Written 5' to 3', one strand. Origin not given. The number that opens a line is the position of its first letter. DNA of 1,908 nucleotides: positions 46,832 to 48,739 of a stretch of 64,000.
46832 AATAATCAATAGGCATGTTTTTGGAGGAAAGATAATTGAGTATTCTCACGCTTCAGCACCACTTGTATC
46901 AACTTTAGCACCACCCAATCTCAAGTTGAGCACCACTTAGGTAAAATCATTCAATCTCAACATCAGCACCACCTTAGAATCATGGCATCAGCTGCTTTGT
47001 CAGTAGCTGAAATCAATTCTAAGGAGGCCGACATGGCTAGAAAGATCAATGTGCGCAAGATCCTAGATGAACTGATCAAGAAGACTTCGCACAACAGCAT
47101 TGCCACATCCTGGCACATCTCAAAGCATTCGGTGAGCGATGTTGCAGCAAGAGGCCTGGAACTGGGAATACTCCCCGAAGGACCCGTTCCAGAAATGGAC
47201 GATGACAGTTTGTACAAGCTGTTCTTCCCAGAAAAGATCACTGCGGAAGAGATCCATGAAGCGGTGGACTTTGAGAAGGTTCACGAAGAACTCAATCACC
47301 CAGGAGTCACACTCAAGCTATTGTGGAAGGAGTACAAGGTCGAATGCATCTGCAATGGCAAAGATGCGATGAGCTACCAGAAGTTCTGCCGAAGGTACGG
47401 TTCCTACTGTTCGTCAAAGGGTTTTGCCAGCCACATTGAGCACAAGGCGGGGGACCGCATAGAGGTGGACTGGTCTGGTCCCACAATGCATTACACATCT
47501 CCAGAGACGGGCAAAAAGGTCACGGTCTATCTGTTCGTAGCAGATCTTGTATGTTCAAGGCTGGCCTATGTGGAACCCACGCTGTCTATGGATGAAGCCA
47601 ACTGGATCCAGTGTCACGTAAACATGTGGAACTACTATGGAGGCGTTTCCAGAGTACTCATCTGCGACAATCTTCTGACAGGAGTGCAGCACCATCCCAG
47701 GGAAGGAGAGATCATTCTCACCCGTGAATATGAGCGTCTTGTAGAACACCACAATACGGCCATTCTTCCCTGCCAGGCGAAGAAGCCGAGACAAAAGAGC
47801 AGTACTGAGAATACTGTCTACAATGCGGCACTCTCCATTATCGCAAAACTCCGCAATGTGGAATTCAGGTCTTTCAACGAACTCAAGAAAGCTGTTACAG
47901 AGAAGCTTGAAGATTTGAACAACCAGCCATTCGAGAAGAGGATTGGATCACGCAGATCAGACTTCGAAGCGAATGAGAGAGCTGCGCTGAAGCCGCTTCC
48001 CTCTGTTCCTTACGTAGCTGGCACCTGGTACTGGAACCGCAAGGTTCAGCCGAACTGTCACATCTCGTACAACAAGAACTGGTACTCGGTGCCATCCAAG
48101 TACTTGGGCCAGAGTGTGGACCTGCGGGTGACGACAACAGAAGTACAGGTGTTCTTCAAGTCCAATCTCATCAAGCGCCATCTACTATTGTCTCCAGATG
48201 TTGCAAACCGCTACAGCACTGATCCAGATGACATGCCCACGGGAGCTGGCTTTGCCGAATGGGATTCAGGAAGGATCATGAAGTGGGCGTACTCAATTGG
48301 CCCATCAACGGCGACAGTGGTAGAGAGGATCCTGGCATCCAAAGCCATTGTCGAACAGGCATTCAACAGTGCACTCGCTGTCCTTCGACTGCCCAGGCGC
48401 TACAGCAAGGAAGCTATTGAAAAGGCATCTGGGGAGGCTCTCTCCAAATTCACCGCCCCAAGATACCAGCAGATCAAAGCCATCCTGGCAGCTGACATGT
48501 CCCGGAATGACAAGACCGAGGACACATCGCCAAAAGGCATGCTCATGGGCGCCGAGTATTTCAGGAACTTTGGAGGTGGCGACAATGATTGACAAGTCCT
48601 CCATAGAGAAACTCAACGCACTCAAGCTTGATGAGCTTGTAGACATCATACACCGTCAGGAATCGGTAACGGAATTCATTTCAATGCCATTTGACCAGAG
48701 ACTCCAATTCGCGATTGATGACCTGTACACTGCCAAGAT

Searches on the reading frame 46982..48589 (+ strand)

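Call 66: search_protein_families(library=pfam, proteins=[window:46982-48589:+], max_evalue=0.00001)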
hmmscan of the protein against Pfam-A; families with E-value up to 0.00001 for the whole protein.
window:46982-48589:+ (536 aa): 1 family
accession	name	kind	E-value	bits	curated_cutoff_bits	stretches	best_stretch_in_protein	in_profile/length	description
PF22483.2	Mu-transpos_C_2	-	2.9e-15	56.2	27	1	339-401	1-62/73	Mu transposase, C-terminal domain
